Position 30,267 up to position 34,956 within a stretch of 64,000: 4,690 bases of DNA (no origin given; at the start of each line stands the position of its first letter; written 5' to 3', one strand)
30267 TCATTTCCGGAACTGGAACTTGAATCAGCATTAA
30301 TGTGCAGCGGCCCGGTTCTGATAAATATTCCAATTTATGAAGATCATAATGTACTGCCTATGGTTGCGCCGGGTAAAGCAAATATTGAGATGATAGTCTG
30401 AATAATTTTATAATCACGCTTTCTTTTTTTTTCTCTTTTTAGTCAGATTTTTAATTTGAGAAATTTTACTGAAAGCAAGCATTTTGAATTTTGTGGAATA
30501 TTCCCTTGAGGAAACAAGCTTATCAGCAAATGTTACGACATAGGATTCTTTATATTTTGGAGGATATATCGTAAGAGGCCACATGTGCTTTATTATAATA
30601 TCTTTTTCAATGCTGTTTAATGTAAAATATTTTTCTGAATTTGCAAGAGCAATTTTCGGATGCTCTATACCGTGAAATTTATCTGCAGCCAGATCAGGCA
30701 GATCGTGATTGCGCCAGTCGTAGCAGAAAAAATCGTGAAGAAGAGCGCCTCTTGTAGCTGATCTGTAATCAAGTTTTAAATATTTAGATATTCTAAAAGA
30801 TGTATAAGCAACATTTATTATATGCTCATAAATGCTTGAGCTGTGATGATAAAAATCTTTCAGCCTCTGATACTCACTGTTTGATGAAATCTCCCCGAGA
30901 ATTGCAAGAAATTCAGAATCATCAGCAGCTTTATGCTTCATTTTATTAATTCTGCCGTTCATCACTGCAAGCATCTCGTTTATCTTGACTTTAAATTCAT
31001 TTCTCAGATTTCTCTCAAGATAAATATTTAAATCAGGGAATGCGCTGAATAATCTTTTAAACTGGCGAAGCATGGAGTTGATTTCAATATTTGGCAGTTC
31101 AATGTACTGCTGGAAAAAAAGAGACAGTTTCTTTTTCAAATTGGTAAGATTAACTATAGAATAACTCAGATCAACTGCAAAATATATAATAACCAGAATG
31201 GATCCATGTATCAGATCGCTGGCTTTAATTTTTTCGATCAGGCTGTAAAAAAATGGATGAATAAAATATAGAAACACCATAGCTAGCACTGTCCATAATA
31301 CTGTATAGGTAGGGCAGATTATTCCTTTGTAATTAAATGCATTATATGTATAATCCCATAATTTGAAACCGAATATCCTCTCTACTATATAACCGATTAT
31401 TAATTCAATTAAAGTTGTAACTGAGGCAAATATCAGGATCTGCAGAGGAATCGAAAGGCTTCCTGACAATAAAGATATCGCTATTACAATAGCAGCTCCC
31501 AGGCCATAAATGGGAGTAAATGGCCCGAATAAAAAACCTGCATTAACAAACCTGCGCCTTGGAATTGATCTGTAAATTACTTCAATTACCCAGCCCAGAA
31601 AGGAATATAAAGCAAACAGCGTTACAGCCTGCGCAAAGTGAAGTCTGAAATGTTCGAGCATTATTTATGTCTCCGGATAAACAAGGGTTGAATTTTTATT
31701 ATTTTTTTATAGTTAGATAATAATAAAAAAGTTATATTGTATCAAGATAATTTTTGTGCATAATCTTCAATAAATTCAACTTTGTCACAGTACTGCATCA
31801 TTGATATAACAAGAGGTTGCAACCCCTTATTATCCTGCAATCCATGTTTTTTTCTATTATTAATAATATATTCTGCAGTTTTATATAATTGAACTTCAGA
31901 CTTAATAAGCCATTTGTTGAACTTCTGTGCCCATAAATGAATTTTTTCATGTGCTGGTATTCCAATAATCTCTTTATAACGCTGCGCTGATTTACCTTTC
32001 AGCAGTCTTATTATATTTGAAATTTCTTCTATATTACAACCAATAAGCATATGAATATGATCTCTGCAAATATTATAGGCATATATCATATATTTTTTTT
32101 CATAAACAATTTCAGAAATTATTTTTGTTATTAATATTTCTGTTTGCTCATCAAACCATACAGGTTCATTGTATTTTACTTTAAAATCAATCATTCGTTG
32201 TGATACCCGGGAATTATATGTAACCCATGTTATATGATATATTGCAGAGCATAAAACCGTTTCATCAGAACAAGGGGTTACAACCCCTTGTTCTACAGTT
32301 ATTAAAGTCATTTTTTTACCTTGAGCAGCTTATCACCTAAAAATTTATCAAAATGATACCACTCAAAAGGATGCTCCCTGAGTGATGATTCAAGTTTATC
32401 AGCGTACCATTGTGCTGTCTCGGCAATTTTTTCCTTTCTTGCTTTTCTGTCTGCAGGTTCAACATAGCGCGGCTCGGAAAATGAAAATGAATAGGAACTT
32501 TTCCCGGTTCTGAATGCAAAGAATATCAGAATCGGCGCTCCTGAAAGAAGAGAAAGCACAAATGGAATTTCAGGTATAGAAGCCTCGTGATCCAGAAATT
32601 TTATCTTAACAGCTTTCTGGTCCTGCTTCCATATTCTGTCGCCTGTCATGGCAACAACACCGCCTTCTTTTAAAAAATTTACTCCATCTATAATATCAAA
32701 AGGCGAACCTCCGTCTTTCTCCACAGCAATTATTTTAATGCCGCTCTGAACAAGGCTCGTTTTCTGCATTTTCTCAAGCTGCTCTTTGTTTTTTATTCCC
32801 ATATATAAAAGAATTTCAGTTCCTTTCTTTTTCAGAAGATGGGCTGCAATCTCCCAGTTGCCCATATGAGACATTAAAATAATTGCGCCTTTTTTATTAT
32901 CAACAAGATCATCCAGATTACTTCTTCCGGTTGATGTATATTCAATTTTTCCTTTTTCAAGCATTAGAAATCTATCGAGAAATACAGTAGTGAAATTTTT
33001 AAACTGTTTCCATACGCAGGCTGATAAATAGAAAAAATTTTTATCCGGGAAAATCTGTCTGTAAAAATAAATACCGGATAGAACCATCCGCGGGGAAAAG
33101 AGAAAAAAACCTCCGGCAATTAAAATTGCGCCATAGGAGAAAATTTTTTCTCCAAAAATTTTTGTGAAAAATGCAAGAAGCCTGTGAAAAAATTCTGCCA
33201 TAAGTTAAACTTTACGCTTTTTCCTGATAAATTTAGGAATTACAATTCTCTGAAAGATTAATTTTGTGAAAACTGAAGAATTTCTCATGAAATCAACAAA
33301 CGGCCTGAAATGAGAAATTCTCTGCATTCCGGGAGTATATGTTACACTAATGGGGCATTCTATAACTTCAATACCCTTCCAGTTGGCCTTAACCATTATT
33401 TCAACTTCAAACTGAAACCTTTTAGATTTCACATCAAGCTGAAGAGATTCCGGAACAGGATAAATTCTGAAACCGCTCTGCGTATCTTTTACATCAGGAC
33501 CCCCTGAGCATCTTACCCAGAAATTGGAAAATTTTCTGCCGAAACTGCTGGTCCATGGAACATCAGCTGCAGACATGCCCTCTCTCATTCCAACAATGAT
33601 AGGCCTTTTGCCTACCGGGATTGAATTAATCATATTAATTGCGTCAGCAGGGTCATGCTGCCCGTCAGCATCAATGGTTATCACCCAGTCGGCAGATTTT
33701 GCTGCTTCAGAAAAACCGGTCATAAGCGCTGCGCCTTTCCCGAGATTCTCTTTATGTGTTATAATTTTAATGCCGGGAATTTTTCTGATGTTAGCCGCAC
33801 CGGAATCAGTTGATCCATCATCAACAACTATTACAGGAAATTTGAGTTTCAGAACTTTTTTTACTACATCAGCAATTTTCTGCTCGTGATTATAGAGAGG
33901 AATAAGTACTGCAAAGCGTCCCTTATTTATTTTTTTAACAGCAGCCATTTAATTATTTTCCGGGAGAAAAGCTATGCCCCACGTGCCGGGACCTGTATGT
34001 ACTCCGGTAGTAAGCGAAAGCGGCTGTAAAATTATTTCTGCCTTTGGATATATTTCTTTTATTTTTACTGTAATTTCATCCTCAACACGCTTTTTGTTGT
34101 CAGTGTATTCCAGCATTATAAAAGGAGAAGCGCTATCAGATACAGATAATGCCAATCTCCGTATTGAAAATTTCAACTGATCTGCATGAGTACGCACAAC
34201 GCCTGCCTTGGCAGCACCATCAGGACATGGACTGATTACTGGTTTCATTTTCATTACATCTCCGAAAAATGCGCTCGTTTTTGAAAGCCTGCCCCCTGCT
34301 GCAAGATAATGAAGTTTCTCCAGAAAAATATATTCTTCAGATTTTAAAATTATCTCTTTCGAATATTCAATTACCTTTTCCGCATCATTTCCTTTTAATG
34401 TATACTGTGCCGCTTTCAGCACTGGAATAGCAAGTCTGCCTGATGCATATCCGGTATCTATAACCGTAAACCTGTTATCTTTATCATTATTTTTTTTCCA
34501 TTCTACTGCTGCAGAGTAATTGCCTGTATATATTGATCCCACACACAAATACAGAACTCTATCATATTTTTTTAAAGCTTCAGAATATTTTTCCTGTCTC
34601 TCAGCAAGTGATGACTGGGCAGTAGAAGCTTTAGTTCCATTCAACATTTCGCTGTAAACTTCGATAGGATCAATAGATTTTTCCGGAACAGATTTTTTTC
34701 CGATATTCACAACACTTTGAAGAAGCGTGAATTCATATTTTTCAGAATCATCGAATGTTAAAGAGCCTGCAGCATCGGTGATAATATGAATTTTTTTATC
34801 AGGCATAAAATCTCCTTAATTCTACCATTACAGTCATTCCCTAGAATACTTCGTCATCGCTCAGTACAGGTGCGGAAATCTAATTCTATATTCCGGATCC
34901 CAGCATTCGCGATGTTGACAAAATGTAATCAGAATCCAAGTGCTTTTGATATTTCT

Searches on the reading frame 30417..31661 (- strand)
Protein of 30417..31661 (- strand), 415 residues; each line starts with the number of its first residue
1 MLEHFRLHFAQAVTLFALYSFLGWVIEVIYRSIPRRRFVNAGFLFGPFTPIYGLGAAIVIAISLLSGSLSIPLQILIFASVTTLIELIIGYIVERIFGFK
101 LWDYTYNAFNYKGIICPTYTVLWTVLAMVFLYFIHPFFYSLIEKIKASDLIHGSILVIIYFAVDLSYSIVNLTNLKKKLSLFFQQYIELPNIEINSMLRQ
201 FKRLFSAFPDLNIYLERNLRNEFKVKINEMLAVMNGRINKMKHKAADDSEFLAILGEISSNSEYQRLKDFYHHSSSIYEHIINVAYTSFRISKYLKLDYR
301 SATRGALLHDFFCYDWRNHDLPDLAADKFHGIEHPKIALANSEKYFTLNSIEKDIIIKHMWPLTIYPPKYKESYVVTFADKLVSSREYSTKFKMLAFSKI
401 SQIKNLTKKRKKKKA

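Call 76: search_protein_families(library=pfam, proteins=[window:30417-31661:-], max_evalue=0.001)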
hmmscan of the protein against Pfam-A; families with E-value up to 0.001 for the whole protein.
window:30417-31661:- (415 aa): 1 family
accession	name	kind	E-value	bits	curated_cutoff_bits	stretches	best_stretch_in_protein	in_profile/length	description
PF06541.16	ABC_trans_CmpB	-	4e-42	144.3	25.9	1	15-168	2-150/151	Putative ABC-transporter type IV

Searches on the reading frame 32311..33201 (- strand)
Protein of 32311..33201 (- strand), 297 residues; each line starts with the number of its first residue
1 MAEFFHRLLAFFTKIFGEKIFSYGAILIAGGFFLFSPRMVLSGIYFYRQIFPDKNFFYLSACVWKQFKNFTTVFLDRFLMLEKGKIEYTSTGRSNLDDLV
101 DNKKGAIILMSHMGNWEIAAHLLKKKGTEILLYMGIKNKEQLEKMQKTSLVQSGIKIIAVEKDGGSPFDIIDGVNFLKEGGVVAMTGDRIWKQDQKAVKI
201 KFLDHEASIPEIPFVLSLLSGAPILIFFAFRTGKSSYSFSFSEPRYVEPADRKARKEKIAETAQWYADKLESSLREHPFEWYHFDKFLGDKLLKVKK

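Call 76: search_protein_families(library=pfam, proteins=[window:32311-33201:-], max_evalue=0.001)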
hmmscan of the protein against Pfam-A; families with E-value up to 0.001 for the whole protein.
window:32311-33201:- (297 aa): 1 family
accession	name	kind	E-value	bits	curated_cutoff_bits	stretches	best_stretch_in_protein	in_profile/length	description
PF03279.18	Lip_A_acyltrans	-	7e-18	65.3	22.3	1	85-285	100-290/295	Bacterial lipid A biosynthesis acyltransferase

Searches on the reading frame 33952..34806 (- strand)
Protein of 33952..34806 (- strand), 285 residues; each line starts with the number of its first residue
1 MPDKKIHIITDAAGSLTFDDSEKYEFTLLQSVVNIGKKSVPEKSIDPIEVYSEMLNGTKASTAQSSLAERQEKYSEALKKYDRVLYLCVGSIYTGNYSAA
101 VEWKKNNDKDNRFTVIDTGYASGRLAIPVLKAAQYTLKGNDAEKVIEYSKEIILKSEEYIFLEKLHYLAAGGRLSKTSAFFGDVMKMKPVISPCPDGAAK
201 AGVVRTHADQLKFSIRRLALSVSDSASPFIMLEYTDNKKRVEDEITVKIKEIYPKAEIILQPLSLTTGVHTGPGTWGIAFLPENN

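Call 76: search_protein_families(library=pfam, proteins=[window:33952-34806:-], max_evalue=0.001)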
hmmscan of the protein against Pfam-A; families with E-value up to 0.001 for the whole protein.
window:33952-34806:- (285 aa): 1 family
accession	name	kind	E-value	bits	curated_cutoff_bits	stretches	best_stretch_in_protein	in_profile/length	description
PF02645.21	DegV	-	1e-46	160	27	1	5-283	1-280/280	Uncharacterised protein, DegV family COG1307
